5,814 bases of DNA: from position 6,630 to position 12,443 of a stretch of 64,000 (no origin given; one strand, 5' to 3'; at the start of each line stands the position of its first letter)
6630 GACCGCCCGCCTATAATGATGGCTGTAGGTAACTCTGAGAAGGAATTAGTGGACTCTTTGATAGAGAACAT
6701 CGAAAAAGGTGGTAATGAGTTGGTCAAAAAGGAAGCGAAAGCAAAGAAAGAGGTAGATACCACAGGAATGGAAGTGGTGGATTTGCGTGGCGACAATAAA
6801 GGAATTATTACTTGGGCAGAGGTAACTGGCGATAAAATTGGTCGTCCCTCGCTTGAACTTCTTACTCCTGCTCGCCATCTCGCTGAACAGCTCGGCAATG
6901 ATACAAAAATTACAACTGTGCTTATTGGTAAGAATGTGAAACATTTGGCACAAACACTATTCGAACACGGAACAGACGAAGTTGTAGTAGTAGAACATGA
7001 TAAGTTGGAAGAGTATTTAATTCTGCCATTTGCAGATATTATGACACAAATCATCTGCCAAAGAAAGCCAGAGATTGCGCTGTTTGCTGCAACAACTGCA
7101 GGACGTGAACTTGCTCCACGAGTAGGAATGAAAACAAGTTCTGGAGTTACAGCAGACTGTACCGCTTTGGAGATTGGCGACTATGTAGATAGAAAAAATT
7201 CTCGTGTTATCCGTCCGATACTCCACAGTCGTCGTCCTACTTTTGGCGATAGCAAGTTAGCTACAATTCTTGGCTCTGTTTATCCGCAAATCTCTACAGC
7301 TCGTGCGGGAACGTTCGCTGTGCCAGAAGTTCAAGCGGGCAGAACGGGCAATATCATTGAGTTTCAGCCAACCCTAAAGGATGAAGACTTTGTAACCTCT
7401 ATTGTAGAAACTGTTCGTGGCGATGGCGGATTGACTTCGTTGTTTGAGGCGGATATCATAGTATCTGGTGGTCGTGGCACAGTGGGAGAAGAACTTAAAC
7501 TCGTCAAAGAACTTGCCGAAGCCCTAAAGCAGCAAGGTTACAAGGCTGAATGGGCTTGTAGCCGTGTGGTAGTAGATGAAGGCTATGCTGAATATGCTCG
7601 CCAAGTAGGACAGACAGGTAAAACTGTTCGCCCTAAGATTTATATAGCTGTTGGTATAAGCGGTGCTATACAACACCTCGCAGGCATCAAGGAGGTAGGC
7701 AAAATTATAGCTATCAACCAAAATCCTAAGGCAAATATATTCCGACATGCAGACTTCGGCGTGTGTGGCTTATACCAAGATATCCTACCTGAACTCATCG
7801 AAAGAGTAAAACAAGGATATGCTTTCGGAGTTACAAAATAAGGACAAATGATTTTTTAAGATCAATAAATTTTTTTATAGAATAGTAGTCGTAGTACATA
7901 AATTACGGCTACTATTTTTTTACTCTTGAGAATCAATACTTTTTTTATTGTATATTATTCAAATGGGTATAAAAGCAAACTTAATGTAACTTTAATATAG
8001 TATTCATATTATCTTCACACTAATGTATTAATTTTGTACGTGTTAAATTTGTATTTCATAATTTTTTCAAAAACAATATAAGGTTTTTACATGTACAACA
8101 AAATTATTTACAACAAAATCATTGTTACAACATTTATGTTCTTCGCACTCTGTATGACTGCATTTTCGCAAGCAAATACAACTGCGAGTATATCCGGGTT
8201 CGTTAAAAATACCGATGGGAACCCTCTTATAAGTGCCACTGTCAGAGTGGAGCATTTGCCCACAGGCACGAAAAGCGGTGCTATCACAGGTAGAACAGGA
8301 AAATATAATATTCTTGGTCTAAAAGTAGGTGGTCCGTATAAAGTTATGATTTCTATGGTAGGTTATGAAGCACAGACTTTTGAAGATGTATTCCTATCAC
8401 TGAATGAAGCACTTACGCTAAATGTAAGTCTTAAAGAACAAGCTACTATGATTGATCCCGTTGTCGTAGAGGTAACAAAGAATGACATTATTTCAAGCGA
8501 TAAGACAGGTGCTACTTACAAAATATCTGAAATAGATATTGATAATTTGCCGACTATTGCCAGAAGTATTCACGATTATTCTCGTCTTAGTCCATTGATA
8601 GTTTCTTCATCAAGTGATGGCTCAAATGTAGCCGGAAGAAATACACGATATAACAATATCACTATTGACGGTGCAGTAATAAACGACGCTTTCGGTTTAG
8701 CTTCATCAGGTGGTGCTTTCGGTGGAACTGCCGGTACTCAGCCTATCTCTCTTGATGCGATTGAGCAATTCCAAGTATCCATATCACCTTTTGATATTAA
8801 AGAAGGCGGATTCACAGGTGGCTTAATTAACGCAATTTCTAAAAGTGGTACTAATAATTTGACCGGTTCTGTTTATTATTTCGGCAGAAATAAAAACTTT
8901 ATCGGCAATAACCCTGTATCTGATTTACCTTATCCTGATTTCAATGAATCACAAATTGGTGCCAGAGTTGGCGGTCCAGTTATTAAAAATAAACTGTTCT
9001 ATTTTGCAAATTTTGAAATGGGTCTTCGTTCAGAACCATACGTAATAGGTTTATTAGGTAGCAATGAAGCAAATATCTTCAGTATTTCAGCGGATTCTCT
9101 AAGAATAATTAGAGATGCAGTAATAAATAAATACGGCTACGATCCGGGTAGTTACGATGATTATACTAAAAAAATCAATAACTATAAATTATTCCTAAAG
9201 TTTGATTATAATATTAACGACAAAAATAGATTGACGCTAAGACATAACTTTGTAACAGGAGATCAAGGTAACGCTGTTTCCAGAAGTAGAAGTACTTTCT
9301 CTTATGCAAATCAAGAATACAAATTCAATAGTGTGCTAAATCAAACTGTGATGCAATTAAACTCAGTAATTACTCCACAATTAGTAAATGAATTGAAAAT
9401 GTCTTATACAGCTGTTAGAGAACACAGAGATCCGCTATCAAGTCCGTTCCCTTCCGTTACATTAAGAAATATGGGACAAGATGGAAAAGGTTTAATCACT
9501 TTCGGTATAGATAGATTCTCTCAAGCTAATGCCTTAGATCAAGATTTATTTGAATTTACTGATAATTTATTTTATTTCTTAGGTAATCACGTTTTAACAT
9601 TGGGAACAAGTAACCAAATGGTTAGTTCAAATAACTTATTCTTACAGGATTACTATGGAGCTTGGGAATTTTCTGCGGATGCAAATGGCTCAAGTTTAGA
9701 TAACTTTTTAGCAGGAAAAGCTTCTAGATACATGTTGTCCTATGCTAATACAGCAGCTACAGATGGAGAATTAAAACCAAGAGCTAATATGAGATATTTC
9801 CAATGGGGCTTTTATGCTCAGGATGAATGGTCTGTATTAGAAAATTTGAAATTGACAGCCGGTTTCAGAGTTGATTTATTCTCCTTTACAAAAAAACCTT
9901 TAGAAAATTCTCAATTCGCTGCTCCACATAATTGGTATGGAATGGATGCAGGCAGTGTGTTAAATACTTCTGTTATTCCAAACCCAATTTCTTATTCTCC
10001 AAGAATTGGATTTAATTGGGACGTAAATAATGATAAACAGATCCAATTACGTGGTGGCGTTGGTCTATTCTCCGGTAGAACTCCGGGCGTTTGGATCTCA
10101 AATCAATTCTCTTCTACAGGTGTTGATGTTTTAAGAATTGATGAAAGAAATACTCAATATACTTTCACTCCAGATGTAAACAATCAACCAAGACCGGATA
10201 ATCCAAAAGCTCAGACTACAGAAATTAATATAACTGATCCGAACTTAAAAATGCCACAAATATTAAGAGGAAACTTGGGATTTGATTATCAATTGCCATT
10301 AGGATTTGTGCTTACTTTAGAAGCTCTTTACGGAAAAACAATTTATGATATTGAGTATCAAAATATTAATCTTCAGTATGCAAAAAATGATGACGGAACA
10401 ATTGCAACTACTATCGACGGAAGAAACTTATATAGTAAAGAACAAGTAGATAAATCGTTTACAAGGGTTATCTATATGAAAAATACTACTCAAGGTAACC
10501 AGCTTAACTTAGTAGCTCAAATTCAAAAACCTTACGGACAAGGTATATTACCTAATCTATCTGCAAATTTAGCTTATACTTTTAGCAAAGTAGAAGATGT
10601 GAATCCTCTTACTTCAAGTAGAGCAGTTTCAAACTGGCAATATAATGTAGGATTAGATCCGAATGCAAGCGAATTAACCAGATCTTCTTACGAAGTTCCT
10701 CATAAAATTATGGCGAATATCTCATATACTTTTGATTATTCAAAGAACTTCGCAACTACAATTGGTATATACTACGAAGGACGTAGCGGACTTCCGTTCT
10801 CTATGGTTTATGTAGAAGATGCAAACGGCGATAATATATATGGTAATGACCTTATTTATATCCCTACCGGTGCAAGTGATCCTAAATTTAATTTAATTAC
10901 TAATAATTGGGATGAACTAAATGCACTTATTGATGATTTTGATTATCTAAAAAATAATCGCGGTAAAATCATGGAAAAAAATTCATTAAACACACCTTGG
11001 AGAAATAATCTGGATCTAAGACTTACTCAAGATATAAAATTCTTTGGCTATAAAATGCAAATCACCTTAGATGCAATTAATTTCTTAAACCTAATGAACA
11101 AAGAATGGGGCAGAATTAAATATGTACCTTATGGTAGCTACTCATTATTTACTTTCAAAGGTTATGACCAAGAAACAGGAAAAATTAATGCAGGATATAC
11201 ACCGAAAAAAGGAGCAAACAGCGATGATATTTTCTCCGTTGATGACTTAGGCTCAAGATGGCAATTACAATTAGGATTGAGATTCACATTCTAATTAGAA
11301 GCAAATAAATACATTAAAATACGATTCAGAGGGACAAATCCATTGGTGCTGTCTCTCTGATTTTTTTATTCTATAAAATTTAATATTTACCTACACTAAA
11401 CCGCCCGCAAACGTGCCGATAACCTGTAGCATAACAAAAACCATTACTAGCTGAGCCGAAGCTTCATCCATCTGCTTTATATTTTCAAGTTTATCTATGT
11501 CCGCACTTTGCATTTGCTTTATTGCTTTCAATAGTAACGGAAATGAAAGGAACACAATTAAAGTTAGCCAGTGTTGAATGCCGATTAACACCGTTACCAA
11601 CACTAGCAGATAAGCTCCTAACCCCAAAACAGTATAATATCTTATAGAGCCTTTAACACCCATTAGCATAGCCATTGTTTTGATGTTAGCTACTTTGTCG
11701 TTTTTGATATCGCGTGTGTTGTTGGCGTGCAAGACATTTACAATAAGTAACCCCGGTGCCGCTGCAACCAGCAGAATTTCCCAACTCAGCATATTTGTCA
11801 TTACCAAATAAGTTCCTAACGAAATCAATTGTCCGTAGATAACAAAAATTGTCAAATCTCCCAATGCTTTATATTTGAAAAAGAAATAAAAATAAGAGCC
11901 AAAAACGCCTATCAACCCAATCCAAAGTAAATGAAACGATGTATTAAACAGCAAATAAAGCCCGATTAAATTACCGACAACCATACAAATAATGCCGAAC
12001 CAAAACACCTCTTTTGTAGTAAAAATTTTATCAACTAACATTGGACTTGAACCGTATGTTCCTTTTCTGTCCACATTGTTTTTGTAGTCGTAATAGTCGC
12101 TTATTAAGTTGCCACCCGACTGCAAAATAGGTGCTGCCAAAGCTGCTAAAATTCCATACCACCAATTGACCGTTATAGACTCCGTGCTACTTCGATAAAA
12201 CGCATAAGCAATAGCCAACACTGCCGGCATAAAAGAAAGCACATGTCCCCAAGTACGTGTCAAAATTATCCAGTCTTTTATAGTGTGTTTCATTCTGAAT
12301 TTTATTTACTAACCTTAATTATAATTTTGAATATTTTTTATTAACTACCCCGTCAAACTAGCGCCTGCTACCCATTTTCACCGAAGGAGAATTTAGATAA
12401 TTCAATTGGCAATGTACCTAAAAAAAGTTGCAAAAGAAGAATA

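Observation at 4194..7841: Two-polypeptide EtfABCX/FixABCX-like module: fused bifurcating-type ETF plus single-chain ETF-quinone oxidoreductase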

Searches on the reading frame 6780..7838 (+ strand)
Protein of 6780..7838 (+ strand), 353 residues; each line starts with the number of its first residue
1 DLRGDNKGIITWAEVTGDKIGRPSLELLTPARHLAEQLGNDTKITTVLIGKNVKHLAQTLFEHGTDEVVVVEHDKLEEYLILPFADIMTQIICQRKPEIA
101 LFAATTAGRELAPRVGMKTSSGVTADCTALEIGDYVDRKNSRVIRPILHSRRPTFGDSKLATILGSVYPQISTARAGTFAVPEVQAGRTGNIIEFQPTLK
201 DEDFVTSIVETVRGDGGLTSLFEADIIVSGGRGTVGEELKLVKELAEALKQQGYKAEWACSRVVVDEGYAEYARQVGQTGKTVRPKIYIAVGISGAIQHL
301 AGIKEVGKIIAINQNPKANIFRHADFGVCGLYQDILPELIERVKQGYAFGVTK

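Call 30: search_solved_structures(query=window:6780-7838:+, max_evalue=0.00001, show_alignments=5)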
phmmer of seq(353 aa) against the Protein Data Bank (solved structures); distinct sequences matched with E-value up to 0.00001: 15.
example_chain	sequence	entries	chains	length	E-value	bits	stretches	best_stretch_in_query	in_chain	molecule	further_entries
6fah_A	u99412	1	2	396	5e-62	213.2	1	7-343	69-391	Caffeyl-CoA reductase-Etf complex subunit CarE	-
5ol2_A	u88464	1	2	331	1.9e-61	211.3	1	19-343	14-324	Electron transfer flavoprotein large subunit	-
7koe_B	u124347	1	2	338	4.4e-51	177.3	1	7-344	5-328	Electron transfer flavoprotein, alpha subunit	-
7qh2_A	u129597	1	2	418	4.5e-47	164.1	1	8-343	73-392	Lactate dehydrogenase (NAD(+),ferredoxin) subunit LctC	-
4kpu_A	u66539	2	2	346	6.1e-45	157.1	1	24-344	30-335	Electron transfer flavoprotein alpha subunit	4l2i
3ih5_A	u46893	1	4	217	1.8e-32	116.1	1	9-210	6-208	Electron transfer flavoprotein alpha-subunit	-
1efv_A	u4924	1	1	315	5.1e-29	104.7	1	38-344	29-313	ELECTRON TRANSFER FLAVOPROTEIN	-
1t9g_R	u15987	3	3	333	6.6e-29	104.4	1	38-344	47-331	Electron transfer flavoprotein alpha-subunit, mitochondrial | Electron transfer flavoprotein alpha-subunit, mitochondrial precursor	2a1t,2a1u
5ow0_A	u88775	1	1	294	8.7e-26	94.1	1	208-345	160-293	Electron transfer flavoprotein, alpha subunit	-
1o94_D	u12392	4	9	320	1.5e-25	93.3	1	19-339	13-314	ELECTRON TRANSFER FLAVOPROTEIN ALPHA-SUBUNIT | ELECTRON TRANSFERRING FLAVOPROTEIN ALPHA-SUBUNIT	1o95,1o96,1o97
1efp_A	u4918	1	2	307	1.7e-25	93.1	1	152-340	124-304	PROTEIN (ELECTRON TRANSFER FLAVOPROTEIN)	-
3clu_D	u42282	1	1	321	4e-25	91.9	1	18-339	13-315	Electron transfer flavoprotein subunit alpha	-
3clt_D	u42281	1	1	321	7.8e-25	91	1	18-339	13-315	Electron transfer flavoprotein subunit alpha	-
3clr_D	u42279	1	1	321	1.1e-24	90.5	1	18-339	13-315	Electron transfer flavoprotein subunit alpha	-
3cls_D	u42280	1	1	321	1.8e-24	89.8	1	18-339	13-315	Electron transfer flavoprotein subunit alpha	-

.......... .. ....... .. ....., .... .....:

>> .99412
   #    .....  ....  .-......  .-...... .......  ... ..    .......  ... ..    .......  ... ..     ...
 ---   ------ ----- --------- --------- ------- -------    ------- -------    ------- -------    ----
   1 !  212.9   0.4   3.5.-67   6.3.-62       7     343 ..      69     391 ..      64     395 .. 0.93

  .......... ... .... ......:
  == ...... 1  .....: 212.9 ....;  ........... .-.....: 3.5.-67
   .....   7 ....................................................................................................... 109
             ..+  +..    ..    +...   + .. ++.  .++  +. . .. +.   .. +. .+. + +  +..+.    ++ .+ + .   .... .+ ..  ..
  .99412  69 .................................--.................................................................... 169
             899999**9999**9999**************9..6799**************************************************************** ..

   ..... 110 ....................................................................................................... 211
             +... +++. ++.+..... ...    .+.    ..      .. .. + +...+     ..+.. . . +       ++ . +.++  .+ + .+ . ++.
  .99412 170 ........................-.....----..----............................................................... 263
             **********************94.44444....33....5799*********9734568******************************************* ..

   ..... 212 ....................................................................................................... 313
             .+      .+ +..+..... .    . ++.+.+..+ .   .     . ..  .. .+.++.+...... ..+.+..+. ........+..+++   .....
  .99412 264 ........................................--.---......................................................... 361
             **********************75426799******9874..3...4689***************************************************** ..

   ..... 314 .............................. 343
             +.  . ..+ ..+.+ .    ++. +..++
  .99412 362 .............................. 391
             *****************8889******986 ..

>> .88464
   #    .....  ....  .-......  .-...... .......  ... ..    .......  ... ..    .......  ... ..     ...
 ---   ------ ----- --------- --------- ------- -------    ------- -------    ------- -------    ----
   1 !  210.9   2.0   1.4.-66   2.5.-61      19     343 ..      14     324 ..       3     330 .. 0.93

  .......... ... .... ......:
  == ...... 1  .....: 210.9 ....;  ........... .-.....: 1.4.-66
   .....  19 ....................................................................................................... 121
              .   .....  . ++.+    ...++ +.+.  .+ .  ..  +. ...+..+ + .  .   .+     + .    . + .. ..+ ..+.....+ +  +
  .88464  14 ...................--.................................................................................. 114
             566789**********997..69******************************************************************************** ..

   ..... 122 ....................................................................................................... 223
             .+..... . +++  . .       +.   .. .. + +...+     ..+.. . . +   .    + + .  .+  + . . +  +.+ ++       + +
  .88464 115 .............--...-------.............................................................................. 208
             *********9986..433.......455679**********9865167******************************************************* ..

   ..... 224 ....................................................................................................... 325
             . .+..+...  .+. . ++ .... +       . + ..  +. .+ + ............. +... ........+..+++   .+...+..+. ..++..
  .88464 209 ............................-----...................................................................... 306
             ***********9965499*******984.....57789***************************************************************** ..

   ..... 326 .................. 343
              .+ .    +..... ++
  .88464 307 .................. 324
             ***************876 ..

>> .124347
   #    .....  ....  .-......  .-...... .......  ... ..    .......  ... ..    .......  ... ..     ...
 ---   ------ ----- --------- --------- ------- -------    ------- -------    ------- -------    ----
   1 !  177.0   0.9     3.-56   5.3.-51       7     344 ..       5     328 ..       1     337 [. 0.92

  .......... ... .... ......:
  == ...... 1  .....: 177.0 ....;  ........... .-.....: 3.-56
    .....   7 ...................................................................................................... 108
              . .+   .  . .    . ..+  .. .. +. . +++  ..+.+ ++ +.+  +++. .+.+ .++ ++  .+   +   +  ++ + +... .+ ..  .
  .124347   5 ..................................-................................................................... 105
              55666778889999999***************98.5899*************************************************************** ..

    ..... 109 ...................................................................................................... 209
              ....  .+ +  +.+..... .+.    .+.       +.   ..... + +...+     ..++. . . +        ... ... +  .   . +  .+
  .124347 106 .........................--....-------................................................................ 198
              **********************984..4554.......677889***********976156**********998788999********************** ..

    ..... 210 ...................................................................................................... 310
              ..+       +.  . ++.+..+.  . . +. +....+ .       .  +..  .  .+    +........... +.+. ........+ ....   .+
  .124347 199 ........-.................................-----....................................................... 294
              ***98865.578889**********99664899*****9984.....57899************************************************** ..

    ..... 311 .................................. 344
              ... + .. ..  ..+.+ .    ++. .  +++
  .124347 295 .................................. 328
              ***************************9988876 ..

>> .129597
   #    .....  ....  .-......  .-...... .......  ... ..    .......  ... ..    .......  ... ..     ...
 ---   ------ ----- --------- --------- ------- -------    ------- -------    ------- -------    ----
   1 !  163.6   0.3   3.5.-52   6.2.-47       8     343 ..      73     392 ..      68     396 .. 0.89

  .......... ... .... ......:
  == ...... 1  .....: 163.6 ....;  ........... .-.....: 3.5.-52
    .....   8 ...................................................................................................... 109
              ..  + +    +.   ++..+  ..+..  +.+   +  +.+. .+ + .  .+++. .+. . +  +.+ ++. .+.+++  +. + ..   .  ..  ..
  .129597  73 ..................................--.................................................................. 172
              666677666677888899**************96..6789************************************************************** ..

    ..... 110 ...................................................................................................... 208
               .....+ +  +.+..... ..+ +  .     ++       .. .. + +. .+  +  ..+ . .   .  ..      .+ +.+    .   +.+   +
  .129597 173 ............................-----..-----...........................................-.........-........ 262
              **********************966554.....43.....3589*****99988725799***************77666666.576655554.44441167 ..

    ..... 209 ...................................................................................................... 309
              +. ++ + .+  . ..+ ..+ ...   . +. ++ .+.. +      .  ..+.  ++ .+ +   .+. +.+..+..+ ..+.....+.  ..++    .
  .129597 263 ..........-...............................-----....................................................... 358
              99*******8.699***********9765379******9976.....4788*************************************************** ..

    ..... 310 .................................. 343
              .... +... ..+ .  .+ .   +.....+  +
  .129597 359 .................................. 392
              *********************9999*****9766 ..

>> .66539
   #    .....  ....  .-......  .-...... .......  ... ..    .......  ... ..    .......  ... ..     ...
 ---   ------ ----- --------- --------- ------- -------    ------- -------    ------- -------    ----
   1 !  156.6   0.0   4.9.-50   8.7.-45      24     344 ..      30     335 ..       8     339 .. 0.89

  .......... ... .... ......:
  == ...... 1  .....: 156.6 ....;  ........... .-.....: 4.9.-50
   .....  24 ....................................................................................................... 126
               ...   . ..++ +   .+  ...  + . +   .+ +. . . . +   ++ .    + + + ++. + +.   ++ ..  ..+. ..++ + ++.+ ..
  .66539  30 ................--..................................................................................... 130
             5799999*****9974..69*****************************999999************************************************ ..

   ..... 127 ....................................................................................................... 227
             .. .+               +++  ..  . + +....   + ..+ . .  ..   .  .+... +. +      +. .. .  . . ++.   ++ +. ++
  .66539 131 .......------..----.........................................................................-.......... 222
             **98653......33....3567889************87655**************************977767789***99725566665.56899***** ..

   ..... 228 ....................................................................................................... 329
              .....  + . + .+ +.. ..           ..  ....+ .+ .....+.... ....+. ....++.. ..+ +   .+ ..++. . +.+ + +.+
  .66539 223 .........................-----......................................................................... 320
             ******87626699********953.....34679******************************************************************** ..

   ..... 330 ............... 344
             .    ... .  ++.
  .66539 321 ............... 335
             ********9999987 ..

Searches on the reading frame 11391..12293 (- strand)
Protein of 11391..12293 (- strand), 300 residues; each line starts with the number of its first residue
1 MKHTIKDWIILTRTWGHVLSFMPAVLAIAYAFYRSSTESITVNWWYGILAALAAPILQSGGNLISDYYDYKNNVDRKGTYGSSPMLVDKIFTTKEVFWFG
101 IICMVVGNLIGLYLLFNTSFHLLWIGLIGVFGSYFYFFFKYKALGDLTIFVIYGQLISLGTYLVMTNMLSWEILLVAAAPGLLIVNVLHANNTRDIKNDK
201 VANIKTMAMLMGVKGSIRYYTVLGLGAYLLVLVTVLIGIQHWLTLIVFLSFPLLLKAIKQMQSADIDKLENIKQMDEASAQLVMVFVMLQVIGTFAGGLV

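Call 53: search_protein_families(library=pfam, proteins=[window:11391-12293:-], max_evalue=0.00001)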
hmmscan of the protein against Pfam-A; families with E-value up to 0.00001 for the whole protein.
window:11391-12293:- (300 aa): 1 family
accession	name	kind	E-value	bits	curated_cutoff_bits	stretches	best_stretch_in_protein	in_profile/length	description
PF01040.23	UbiA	-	1.9e-28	99.9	34.2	1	40-262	15-233/250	UbiA prenyltransferase family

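Call 96: search_protein_families(library=ncbifam, proteins=[window:11391-12293:-], max_evalue=1e-10)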
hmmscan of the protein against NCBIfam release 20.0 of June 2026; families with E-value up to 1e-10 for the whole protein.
window:11391-12293:- (300 aa): 11 families
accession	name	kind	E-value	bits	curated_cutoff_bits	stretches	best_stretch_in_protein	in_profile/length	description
NF004751.0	PRK06080.1-3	equivalog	5e-38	131.3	264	1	4-270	9-272/296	1,4-dihydroxy-2-naphthoate polyprenyltransferase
NF004749.0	PRK06080.1-1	equivalog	9.8e-36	123.4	277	1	3-294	17-305/311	1,4-dihydroxy-2-naphthoate polyprenyltransferase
NF004617.0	PRK05951.1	equivalog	1.1e-33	116.7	239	1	7-298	16-301/306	prenyltransferase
TIGR00751.1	menA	equivalog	6.7e-29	101.2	102.15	1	41-272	24-266/284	1,4-dihydroxy-2-naphthoate octaprenyltransferase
NF004750.0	PRK06080.1-2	equivalog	1.2e-25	90.4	346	1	5-293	6-297/301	1,4-dihydroxy-2-naphthoate polyprenyltransferase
NF009926.0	PRK13387.1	equivalog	2.1e-24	86.2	316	1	6-267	4-285/317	1,4-dihydroxy-2-naphthoate polyprenyltransferase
NF004753.0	PRK06080.1-5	equivalog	9.7e-24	84.1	555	1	4-295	10-304/312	1,4-dihydroxy-2-naphthoate polyprenyltransferase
NF004752.0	PRK06080.1-4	subfamily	6.2e-19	68.8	289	1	17-292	15-292/300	1,4-dihydroxy-2-naphthoate polyprenyltransferase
TIGR02235.1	menA_cyano-plnt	equivalog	3.2e-17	62.7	225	1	20-293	14-282/285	2-carboxy-1,4-naphthoquinone phytyltransferase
NF004754.0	PRK06080.1-6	equivalog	2.1e-16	60.2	522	1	13-295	8-302/308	1,4-dihydroxy-2-naphthoate polyprenyltransferase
NF009523.0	PRK12884.1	equivalog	1.8e-11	43.7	269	1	45-291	37-277/279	prenyltransferase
